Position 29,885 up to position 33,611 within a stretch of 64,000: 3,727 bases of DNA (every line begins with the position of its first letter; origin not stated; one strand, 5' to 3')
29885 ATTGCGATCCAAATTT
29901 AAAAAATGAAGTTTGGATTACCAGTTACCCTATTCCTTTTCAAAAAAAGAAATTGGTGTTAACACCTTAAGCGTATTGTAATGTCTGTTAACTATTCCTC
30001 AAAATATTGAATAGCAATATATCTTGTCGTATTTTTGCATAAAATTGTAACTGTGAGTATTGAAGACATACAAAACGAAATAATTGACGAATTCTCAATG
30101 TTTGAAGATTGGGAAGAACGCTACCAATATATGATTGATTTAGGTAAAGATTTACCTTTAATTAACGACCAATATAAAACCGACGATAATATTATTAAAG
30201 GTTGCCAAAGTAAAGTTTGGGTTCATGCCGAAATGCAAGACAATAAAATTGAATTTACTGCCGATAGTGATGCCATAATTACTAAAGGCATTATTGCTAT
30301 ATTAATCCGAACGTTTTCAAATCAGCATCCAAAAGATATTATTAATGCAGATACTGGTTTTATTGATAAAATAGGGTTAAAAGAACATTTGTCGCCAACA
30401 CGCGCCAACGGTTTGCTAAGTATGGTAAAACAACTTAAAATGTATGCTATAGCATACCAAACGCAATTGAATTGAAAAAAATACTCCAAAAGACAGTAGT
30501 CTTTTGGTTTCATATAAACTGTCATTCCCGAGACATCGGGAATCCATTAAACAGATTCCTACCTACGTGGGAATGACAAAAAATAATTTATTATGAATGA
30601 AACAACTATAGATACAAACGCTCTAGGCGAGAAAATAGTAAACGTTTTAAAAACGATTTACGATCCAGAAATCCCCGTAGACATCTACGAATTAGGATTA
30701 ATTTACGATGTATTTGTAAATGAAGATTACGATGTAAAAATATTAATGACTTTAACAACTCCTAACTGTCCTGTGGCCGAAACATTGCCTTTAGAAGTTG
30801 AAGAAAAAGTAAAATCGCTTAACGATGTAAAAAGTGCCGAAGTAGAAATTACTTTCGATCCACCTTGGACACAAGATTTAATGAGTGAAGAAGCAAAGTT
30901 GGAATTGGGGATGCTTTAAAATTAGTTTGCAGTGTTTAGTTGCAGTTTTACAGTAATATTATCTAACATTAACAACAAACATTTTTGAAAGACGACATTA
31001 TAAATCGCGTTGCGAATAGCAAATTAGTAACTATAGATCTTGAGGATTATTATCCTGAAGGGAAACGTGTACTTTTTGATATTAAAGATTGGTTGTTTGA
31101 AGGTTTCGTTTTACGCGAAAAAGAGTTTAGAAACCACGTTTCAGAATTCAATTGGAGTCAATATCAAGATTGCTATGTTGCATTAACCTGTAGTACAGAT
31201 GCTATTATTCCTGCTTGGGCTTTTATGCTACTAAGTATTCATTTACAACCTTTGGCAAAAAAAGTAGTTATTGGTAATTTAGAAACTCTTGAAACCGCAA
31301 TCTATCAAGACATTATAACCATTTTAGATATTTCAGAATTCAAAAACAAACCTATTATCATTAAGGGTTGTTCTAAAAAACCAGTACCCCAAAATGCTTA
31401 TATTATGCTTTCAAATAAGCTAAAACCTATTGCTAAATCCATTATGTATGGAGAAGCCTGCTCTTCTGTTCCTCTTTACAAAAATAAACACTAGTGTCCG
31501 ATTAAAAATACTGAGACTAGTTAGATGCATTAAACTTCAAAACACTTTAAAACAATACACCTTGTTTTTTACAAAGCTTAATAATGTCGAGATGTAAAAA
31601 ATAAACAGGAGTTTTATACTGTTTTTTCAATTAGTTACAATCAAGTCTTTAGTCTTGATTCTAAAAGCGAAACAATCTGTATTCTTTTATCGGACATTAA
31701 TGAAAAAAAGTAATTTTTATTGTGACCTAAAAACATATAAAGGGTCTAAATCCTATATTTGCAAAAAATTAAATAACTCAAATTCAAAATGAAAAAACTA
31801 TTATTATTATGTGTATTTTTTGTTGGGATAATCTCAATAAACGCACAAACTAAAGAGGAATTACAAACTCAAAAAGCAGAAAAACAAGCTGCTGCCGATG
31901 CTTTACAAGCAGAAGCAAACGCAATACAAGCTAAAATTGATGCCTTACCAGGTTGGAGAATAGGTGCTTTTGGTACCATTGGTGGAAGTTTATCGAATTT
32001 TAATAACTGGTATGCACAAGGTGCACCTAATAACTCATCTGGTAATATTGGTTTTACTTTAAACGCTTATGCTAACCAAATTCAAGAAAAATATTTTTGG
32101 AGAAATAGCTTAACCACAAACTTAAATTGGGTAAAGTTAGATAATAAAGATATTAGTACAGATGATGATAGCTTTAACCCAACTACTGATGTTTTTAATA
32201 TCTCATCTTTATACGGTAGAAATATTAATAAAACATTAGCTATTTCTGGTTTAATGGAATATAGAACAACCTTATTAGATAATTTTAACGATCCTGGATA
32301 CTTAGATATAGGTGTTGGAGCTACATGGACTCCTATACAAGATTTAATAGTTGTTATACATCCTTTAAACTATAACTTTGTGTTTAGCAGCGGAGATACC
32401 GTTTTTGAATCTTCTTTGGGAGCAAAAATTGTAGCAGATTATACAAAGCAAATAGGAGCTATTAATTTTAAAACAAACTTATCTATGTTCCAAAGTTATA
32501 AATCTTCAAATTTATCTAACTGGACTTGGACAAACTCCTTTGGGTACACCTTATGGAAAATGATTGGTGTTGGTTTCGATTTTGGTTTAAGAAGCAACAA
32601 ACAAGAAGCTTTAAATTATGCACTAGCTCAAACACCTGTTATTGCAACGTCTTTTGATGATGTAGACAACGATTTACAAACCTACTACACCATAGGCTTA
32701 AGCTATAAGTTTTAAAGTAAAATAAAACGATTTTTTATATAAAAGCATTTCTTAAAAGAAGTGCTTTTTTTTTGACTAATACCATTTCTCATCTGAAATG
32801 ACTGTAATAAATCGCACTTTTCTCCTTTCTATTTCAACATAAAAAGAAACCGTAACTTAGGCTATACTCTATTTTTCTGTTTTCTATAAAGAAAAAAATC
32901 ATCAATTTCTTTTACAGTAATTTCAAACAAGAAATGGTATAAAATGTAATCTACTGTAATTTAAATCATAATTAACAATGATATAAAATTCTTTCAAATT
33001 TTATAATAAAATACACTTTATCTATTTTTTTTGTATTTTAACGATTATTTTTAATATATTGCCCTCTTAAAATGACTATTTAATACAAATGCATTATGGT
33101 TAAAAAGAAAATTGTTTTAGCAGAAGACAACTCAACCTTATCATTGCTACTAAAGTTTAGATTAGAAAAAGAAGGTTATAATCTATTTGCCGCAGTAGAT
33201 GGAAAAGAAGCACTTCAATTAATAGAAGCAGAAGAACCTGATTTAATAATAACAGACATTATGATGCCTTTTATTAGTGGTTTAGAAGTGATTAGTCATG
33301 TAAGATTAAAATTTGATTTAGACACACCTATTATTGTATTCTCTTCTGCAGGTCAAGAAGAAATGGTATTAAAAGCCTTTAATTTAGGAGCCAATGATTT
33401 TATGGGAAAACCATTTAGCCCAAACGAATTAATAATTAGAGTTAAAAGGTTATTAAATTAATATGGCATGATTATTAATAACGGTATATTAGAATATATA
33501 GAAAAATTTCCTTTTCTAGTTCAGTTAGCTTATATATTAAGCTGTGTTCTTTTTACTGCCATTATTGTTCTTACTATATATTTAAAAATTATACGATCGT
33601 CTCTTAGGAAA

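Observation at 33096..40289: Six-gene operon encoding a candidate synthase-dependent exopolysaccharide secretion and modification system of unrecognised architecture.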

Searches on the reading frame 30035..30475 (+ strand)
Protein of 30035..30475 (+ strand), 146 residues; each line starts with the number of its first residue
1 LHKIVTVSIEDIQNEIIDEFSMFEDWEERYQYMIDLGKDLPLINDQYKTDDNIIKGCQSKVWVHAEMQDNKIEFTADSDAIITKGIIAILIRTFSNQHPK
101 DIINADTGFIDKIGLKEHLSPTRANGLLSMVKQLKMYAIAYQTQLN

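Call 88: search_protein_families(library=pfam, proteins=[window:30035-30475:+], max_evalue=0.0001)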
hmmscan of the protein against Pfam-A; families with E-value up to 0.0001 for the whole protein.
window:30035-30475:+ (146 aa): 1 family
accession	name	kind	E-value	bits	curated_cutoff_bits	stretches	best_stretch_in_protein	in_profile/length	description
PF02657.20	SufE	-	3.5e-48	162.8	27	1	18-136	2-120/121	Fe-S metabolism associated domain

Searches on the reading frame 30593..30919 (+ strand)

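Call 88: search_protein_families(library=pfam, proteins=[window:30593-30919:+], max_evalue=0.0001)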
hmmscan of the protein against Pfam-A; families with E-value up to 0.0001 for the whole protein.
window:30593-30919:+ (108 aa): 1 family
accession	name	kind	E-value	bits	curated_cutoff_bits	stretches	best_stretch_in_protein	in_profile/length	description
PF01883.24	FeS_assembly_P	-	3.3e-19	69.4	23.5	1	13-85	2-72/73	Iron-sulfur cluster assembly protein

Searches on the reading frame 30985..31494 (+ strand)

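Call 88: search_protein_families(library=pfam, proteins=[window:30985-31494:+], max_evalue=0.0001)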
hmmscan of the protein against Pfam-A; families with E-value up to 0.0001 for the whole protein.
window:30985-31494:+ (169 aa): 1 family
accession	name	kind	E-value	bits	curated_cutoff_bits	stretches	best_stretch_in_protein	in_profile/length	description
PF10652.14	DUF2480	-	2.6e-79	265.3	25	1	3-166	1-164/165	Protein of unknown function (DUF2480)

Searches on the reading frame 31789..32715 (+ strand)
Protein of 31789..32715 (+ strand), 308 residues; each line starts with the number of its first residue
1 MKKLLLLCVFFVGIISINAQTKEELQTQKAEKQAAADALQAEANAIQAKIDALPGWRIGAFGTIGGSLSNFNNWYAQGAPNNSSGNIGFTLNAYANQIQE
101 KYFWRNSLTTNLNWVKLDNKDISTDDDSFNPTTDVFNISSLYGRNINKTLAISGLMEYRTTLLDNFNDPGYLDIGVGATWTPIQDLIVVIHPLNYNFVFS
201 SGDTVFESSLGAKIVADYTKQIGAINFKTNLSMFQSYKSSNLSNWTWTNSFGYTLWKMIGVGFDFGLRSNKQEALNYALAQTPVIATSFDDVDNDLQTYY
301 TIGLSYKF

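Call 3: search_protein_families(library=pfam, proteins=[window:31789-32715:+], max_evalue=0.01)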
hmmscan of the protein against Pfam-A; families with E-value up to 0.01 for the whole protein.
window:31789-32715:+ (308 aa): 1 family
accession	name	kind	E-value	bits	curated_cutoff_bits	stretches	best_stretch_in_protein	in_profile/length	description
PF11276.14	DUF3078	-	8.1e-15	55.4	25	1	69-166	4-92/92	Protein of unknown function (DUF3078)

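Call 4: search_protein_families(library=ncbifam, proteins=[window:31789-32715:+], max_evalue=0.01)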
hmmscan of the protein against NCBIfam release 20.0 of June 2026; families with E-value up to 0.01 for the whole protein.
window:31789-32715:+ (308 aa): 2 families
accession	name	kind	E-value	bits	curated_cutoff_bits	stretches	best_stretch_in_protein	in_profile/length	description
NF007065.0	PRK09510.1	equivalog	0.0038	16.3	213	1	20-100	228-311/387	cell envelope integrity protein TolA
NF052674.1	SAXB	equivalog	0.0043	17.5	95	1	1-53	1-55/111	SoxAX-binding protein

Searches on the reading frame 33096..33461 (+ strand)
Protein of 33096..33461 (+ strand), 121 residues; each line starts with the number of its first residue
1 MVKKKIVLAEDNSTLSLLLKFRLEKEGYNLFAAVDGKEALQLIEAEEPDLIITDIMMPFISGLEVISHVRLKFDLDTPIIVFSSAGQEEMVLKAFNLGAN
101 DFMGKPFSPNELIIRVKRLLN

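Call 3: search_protein_families(library=pfam, proteins=[window:33096-33461:+], max_evalue=0.01)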
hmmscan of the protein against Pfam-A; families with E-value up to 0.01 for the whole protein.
window:33096-33461:+ (121 aa): 1 family
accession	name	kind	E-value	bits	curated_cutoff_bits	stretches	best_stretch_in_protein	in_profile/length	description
PF00072.30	Response_reg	-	3.9e-27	95.1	30.2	1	6-116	1-110/111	Response regulator receiver domain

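Call 4: search_protein_families(library=ncbifam, proteins=[window:33096-33461:+], max_evalue=0.01)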
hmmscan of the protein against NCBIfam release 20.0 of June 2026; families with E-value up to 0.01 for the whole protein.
window:33096-33461:+ (121 aa): 101 families (the best 25 are shown)
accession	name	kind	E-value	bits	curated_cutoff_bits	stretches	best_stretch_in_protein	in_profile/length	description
NF040534.1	resp_reg_YycF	equivalog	3e-29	101.9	340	1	4-118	1-113/231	response regulator YycF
NF045944.1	ResRegRpaBCyano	equivalog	7.1e-27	94.3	330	1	8-120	2-112/229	response regulator transcription factor RpaB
NF033120.0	vanR_FM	exception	7.6e-27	94.4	460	1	3-118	3-116/231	vancomycin resistance response regulator transcription factor, VanR-F/VanR-M family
TIGR02154.1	PhoB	equivalog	2e-26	92.7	296.2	1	3-120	2-120/226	phosphate regulon transcriptional regulator PhoB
NF053854.1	RespRegPhoBBctds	equivalog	2.7e-24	85.8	270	1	6-120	1-115/225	two-component system response regulator PhoB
NF051850.1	RespRegRprY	equivalog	9.8e-23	80.8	370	1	3-120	4-120/234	response regulator transcription factor RprY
NF040689.1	MtrAB_MtrA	equivalog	1.2e-22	80.4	300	1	6-118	1-111/219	MtrAB system response regulator MtrA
NF033117.2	vanR_ACDEGLN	exception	2e-22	79.9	350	1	6-119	1-112/226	VanR-ABDEGLN family response regulator transcription factor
NF012227.0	AdeR_RR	equivalog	2e-22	79.8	340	1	3-120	11-126/239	efflux system response regulator transcription factor AdeR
NF047465.1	hybrid_HK_LvrA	exception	1.7e-21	76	1200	1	3-118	467-582/819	hybrid histidine kinase/response regulator LvrA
NF045991.1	RespRegCtrARhodob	equivalog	2.1e-21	76.7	350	1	5-119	2-115/224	response regulator transcription factor CtrA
NF008199.0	PRK10955.1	equivalog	2.2e-21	76.8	341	1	4-120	2-115/232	envelope stress response regulator transcription factor CpxR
NF008296.0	PRK11083.1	equivalog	6.2e-21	74.8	273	1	2-120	2-118/228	two-component system response regulator CreB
NF007005.1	PRK09468.1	equivalog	7.1e-21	74.7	331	1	3-120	3-119/237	osmolarity response regulator transcription factor OmpR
NF007135.0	PRK09581.1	equivalog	2.4e-20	72.8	474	1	5-119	4-119/457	PleD family two-component system response regulator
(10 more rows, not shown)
